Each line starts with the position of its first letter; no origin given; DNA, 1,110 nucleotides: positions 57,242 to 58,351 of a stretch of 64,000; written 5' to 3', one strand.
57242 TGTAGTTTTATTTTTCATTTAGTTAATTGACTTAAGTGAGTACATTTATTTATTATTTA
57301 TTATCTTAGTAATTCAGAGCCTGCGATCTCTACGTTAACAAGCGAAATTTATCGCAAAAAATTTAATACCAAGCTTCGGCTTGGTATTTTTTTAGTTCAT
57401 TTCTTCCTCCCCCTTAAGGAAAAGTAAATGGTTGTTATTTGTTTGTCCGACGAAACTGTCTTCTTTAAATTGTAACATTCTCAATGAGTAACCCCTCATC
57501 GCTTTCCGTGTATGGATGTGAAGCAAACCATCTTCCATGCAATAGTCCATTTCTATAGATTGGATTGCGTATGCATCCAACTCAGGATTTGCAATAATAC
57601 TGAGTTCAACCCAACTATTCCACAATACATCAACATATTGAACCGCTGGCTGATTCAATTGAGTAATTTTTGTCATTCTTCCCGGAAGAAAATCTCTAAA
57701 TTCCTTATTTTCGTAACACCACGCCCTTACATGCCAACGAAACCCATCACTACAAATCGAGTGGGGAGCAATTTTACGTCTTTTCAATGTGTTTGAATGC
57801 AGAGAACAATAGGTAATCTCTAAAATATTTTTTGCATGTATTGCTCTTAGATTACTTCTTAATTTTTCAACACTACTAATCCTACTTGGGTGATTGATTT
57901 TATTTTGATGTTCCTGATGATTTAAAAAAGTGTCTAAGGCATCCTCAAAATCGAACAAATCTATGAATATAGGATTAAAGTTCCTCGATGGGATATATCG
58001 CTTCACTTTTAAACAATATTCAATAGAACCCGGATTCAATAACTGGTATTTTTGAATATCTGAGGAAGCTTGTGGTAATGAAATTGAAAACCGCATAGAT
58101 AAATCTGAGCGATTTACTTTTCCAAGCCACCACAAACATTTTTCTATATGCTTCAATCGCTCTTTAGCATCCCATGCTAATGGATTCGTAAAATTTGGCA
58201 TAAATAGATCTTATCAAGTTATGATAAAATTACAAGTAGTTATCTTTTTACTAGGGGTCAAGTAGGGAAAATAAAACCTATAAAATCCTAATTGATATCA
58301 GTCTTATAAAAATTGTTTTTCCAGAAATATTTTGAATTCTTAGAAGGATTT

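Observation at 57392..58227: WYL-domain (BrxR/CapW-like) regulator as the leading gene of a type II-C CRISPR-Cas9 locus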

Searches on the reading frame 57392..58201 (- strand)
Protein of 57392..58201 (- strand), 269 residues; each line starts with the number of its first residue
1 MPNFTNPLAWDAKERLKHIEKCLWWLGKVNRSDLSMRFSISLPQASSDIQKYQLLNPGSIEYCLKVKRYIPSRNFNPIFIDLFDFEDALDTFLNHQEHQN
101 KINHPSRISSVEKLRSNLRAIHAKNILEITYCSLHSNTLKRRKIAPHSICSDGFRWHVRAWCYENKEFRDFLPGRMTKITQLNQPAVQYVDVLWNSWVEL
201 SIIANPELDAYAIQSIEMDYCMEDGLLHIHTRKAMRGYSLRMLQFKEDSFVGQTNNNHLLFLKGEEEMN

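Call 3: search_protein_families(library=pfam, proteins=[window:57392-58201:-], max_evalue=1)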
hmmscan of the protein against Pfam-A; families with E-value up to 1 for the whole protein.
window:57392-58201:- (269 aa): 1 family
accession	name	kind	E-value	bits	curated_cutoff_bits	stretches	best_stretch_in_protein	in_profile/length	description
PF13280.12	WYL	-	3.8e-10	40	21.8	1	118-180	7-69/70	WYL domain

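Call 4: search_protein_families(library=padloc, proteins=[window:57392-58201:-], max_evalue=1)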
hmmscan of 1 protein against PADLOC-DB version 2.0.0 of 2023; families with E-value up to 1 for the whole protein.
window:57392-58201:- (269 aa): 2 families
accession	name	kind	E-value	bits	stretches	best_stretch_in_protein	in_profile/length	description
PDLC01457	WYL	-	5.9e-14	50.2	1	109-188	122-200/229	"CAS-I,CAS-II,CAS-III,CAS-IV,CAS-V,CAS-VI; associated_signaling"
PDLC01652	WYL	-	2.8e-08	32.3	1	112-197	18-93/162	"CAS-I,CAS-II,CAS-III,CAS-IV,CAS-V,CAS-VI; associated_signaling"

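Call 5: search_protein_families(library=ncbifam, proteins=[window:57392-58201:-], max_evalue=1)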
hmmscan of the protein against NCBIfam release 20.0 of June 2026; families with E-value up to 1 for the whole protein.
window:57392-58201:- (269 aa): 0 families

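Call 9: search_solved_structures(query=window:57392-58201:-, max_evalue=10, show_alignments=2)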
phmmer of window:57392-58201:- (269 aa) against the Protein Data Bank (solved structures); distinct sequences matched with E-value up to 10: 8.
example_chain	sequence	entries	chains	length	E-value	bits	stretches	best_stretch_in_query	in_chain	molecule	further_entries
7tb6_A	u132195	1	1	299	9.8e-34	120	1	7-259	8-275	S. maltophilia CapW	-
7t8k_A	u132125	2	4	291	5.7e-32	114.2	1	15-244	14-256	BrxR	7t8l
7tb5_A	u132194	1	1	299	1e-31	113.4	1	9-250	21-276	WYL domain-containing protein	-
9c5g_A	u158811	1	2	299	1.2e-31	113.1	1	9-243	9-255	CapW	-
7qfz_A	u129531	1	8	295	9.9e-30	106.9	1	9-245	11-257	WYL domain-containing protein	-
6a9t_A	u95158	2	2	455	1.1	11.6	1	14-97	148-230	Intermediate cleaving peptidase 55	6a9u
6j2u_B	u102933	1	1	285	1.1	11.6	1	143-198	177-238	Tyrosinase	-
6zu5_LBB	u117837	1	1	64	3.1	10.2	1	94-140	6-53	eL29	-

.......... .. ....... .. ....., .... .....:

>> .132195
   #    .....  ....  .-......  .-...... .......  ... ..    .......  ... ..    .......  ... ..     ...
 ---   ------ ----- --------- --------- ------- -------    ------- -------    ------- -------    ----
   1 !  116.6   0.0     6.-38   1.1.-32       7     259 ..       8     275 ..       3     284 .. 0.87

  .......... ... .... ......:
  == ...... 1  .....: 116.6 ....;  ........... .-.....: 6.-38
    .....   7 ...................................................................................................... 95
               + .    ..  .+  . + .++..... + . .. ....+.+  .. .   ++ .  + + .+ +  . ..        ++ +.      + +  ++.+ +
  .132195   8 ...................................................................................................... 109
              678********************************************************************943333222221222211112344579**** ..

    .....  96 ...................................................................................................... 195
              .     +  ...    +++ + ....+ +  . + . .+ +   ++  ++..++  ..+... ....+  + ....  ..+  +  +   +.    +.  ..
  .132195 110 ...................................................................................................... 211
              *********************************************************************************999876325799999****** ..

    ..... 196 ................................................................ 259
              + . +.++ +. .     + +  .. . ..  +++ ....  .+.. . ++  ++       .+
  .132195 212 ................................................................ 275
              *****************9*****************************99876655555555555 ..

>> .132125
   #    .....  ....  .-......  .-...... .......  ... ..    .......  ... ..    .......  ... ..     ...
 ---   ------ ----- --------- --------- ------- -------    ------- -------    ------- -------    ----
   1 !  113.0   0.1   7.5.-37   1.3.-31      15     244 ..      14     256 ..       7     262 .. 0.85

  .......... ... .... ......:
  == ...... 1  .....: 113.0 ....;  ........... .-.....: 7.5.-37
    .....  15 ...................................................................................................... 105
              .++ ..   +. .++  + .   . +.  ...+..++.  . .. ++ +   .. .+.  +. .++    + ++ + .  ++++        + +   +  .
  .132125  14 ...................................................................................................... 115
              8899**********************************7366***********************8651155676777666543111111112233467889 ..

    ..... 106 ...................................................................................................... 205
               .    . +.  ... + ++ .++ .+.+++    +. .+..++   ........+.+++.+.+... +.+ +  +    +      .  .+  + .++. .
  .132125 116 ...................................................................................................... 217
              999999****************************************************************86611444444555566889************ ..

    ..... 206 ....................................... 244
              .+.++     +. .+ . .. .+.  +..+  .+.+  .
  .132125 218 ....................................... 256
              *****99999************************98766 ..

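Call 10: find_homologous_proteins(query=window:57392-58201:-)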
Query window:57392-58201:- (269 aa): 38 proteins with E <= 0.001 among 333 candidates.
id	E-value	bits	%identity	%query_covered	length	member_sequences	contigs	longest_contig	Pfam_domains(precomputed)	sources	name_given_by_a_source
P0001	6.6e-184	627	100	100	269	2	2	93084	PF26109.1,PF13280.13,PF26107.1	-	-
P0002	6.9e-112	391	63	100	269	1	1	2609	PF26109.1,PF13280.13,PF26107.1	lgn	-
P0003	1.1e-38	151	33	90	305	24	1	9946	PF26109.1,PF13280.13,PF26107.1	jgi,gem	-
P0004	8.2e-38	148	35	90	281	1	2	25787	PF26109.1,PF13280.13,PF26107.1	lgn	-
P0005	6.2e-37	145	36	92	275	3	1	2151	PF26109.1,PF13280.13,PF26107.1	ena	-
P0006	7.5e-37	145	36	90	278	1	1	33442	PF26109.1,PF13280.13,PF26107.1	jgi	jgi:hypothetical protein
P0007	3.7e-36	143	35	90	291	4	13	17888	PF26109.1,PF13280.13,PF26107.1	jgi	jgi:hypothetical protein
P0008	2.8e-35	140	33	84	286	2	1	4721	PF26109.1,PF13280.13,PF26107.1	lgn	-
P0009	1.4e-31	128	36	85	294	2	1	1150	PF26109.1,PF13280.13,PF26107.1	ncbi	-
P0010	1.6e-30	124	34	78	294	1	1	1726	PF26109.1,PF13280.13,PF26107.1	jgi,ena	-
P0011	1.0e-26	112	36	88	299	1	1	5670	PF26109.1,PF13280.13,PF26107.1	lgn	-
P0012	3.8e-26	110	33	87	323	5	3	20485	PF26109.1,PF13280.13,PF26107.1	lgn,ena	-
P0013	6.5e-26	109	33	87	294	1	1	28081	PF26109.1,PF13280.13,PF26107.1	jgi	jgi:predicted DNA-binding transcriptional regulator YafY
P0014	1.1e-25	108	30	95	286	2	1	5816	PF26109.1,PF13280.13,PF26107.1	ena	-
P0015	1.4e-25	108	32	95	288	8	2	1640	PF26109.1,PF13280.13,PF26107.1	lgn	-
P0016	1.5e-25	108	31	95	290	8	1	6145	PF26109.1,PF13280.13,PF26107.1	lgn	-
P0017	1.6e-25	108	32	95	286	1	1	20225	PF26109.1,PF13280.13,PF26107.1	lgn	-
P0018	1.7e-25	108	34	85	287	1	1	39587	PF26109.1,PF13280.13,PF26107.1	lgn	-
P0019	3.9e-25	107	34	85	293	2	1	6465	PF26109.1,PF13280.13,PF26107.1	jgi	jgi:hypothetical protein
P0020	4.7e-25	106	33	89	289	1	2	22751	PF26109.1,PF13280.13,PF26107.1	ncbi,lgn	-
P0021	5.4e-25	106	33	85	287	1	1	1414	PF26109.1,PF13280.13,PF26107.1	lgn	-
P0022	7.3e-25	106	31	95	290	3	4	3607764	PF26109.1,PF13280.13,PF26107.1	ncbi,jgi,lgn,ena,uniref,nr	ncbi:WYL domain-containing protein [Pseudoalteromonas lipolytica]|uniref:WYL domain-containing prote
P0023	7.8e-25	106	33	85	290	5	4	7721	PF26109.1,PF13280.13,PF26107.1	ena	-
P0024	8.8e-25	105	32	89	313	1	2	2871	PF26109.1,PF13280.13,PF26107.1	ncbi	-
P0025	1.1e-24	105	32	85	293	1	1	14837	PF26109.1,PF13280.13,PF26107.1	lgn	-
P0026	1.5e-24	105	33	92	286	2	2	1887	PF26109.1,PF13280.13,PF26107.1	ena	-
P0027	1.8e-24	104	31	96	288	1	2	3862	PF26109.1,PF13280.13,PF26107.1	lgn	-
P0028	2.4e-24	104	32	81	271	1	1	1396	PF26109.1,PF13280.13,PF26107.1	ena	-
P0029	2.8e-24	104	31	94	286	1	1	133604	PF26109.1,PF13280.13,PF26107.1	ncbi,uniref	ncbi:WYL domain-containing protein [Pseudoalteromonas lipolytica]|uniref:WYL domain-containing prote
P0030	3.3e-24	104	30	95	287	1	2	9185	PF26109.1,PF13280.13,PF26107.1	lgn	-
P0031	6.8e-24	103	31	95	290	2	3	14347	PF26109.1,PF13280.13,PF26107.1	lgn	-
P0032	1.5e-23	101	30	95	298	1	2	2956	PF26109.1,PF13280.13,PF26107.1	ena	-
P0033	2.6e-23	101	31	95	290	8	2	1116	PF26109.1,PF13280.13,PF26107.1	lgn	-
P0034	1.0e-22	99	31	95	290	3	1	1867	PF26109.1,PF13280.13,PF26107.1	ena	-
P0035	1.9e-22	98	30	95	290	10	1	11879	PF26109.1,PF13280.13,PF26107.1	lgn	-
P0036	2.7e-19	87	31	87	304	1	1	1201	PF26109.1,PF13280.13,PF26107.1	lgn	-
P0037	5.0e-18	83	32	75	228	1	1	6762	PF13280.13,PF26107.1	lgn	-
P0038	9.0e-18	82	43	46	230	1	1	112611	PF13280.13,PF26107.1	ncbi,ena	-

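Call 11: find_encoding_contigs(protein=P0002, flank=10000)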
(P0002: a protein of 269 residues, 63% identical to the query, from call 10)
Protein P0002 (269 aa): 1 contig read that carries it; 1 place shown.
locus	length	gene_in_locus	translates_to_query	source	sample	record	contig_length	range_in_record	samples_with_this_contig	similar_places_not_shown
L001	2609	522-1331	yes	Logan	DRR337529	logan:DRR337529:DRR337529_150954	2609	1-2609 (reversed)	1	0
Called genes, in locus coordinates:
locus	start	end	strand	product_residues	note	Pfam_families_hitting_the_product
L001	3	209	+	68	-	?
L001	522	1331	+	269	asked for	PF26109:WHD_BrxR, PF13280:WYL, PF26107:BrxR_CTD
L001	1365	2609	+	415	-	?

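Call 12: find_encoding_contigs(protein=P0001, flank=10000)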
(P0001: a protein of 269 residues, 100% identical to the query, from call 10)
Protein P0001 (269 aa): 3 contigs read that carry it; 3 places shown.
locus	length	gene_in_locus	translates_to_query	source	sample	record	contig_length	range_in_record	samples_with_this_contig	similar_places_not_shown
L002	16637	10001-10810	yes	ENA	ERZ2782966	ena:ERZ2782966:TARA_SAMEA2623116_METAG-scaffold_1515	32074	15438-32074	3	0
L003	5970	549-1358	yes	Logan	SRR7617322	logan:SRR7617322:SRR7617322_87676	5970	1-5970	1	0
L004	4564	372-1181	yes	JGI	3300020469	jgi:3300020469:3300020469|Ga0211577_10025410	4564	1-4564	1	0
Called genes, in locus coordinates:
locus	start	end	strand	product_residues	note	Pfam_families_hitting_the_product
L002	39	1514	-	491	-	PF27583:BEGAIN_coil (faint)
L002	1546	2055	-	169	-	PF06172:Cupin_5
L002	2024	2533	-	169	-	PF00300:His_Phos_1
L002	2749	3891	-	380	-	PF00278:Orn_DAP_Arg_deC (weak)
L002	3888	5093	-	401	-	PF03435:Sacchrp_dh_NADP, PF16653:Sacchrp_dh_C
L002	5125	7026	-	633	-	PF02784:Orn_Arg_deC_N, PF17810:Arg_decarb_HB, PF17944:Arg_decarbox_C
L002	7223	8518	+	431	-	PF04413:Glycos_transf_N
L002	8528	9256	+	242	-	PF01791:DeoC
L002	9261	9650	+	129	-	-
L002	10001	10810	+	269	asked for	PF26109:WHD_BrxR, PF13280:WYL, PF26107:BrxR_CTD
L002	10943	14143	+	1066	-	PF13395:HNH_4, PF18541:RuvC_III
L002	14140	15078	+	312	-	PF01867:Cas_Cas1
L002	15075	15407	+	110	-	PF09827:CRISPR_Cas2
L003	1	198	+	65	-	?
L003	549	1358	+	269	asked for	PF26109:WHD_BrxR, PF13280:WYL, PF26107:BrxR_CTD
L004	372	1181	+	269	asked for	PF26109:WHD_BrxR, PF13280:WYL, PF26107:BrxR_CTD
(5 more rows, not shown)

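Call 15: search_protein_families(library=pfam, proteins=[L001:1365-2609:+, L001:3-209:+], max_evalue=0.1)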
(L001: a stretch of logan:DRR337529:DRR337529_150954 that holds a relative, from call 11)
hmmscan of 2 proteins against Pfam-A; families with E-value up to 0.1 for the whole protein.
L001:1365-2609:+ (415 aa): 2 families
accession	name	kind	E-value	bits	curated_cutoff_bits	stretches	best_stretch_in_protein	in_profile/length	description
PF18501.6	REC1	-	1.4e-35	123.9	37.4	1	112-381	4-250/250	Alpha helical recognition lobe domain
PF14744.11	WASH-7_mid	-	0.0073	15.9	25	1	85-166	31-108/346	WASH complex subunit 7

L001:3-209:+ (68 aa): 2 families
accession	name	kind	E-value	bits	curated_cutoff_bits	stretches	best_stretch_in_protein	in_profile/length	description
PF10292.15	7TM_GPCR_Srab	-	0.065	12.6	21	1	12-55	12-55/324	Serpentine type 7TM GPCR receptor class ab chemoreceptor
PF17062.10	Osw5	-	0.097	13.2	30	0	11-38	3-30/70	Outer spore wall 5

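Call 16: find_encoding_contigs(protein=P0003, flank=10000, max_places=3)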
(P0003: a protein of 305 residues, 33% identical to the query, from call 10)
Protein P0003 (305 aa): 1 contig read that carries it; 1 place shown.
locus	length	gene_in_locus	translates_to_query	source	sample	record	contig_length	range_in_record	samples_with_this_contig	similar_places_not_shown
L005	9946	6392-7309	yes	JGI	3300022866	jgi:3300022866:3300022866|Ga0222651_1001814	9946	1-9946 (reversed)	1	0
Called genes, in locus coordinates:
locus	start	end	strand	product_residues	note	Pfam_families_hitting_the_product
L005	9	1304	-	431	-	PF01979:Amidohydro_1, PF12890:DHOase, PF07969:Amidohydro_3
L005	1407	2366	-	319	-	PF02729:OTCace_N, PF00185:OTCace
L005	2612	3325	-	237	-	-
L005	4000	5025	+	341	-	PF00850:Hist_deacetyl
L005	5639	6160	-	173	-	-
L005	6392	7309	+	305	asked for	PF26109:WHD_BrxR, PF13280:WYL (weak), PF26107:BrxR_CTD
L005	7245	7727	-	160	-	-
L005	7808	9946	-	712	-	?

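Call 17: find_encoding_contigs(protein=P0004, flank=10000, max_places=3)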
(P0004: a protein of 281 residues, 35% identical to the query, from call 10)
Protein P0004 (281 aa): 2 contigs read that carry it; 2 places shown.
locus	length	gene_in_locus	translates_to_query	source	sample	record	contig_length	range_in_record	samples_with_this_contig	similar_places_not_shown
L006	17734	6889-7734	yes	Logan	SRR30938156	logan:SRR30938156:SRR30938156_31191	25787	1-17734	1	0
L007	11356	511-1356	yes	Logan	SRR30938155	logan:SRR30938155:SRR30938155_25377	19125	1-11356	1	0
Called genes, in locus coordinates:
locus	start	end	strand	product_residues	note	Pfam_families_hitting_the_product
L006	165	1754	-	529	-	PF00589:Phage_integrase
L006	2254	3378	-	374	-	-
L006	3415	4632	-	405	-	PF01266:DAO (faint), PF01494:FAD_binding_3, PF03486:HI0933_like (faint), PF05834:Lycopene_cycl (faint), PF07992:Pyr_redox_2, PF12831:FAD_oxidored, PF04820:Trp_halogenase (weak)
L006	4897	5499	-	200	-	PF00239:Resolvase, PF02796:HTH_7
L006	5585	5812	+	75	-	-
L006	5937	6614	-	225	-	-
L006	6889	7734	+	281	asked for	PF26109:WHD_BrxR, PF13280:WYL, PF26107:BrxR_CTD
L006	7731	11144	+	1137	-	PF13643:DUF4145 (weak), PF04313:HSDR_N (weak), PF00270:DEAD (weak), PF04851:ResIII, PF18766:SWI2_SNF2, PF00271:Helicase_C (weak), PF08463:EcoEI_R_C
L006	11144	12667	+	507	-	PF12161:HsdM_N, PF02384:N6_Mtase, PF01170:UPF0020, PF07669:Eco57I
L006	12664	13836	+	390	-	PF01420:Methylase_S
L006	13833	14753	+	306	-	PF18899:DUF5655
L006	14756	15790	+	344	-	PF16263:DUF4917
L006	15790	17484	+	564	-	PF02463:SMC_N (weak), PF11398:DUF2813 (faint), PF13175:AAA_15, PF13476:AAA_23, PF13304:AAA_21, PF13175:AAA_15 (weak), PF13304:AAA_21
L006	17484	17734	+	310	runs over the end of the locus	-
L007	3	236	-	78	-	?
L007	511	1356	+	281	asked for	PF26109:WHD_BrxR, PF13280:WYL, PF26107:BrxR_CTD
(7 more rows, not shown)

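Call 18: find_encoding_contigs(protein=P0006, flank=10000, max_places=3)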
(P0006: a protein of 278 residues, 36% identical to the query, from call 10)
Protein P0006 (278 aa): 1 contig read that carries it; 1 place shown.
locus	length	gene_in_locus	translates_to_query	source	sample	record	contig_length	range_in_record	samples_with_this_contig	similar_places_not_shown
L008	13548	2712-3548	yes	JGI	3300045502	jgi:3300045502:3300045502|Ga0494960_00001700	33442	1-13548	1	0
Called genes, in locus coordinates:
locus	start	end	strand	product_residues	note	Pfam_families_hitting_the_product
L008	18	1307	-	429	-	PF00149:Metallophos, PF12850:Metallophos_2 (weak), PF00149:Metallophos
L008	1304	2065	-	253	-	PF00149:Metallophos, PF12850:Metallophos_2, PF14582:Metallophos_3 (faint)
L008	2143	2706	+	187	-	PF22784:PTP-SAK, PF22741:PTP-NADK (weak), PF22785:Tc-R-P, PF00782:DSPc, PF05706:CDKN3 (weak)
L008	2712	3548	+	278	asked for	PF26109:WHD_BrxR, PF13280:WYL, PF26107:BrxR_CTD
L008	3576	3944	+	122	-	-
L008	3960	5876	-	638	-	-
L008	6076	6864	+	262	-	PF08722:Tn7_TnsA-like_N, PF08721:Tn7_Tnp_TnsA_C (weak)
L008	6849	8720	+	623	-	PF09299:Mu-transpos_C (weak)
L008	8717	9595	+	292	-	PF05621:TniB, PF13401:AAA_22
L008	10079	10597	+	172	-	-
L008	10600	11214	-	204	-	PF06508:QueC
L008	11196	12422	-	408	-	PF00294:PfkB, PF15891:Nuc_deoxyri_tr2 (faint), PF05014:Nuc_deoxyrib_tr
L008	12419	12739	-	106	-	-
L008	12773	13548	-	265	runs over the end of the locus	PF22175:Ogg-HhH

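Call 32: find_related_loci(query=window:57392-58201:-, collection=genome_contigs, flank=10000)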
Query window:57392-58201:- (269 aa) in genome_contigs; peptide patterns used: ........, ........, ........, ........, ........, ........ (x = any residue, [..] = any of these).
54 stretches matched a pattern, but none encodes a relative of the query by tblastn (E <= 1e-3).

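Call 40: find_related_loci(query=A1, collection=metagenome_contigs, flank=8000)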
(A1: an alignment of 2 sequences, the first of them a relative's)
Query A1 (269 aa) in metagenome_contigs; peptide patterns used: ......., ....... (x = any residue, [..] = any of these).
205 stretches matched a pattern; 1 encode a relative of the query (tblastn E <= 1e-3); 1 distinct loci.
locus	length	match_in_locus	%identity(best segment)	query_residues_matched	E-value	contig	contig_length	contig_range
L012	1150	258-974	36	13-241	8e-42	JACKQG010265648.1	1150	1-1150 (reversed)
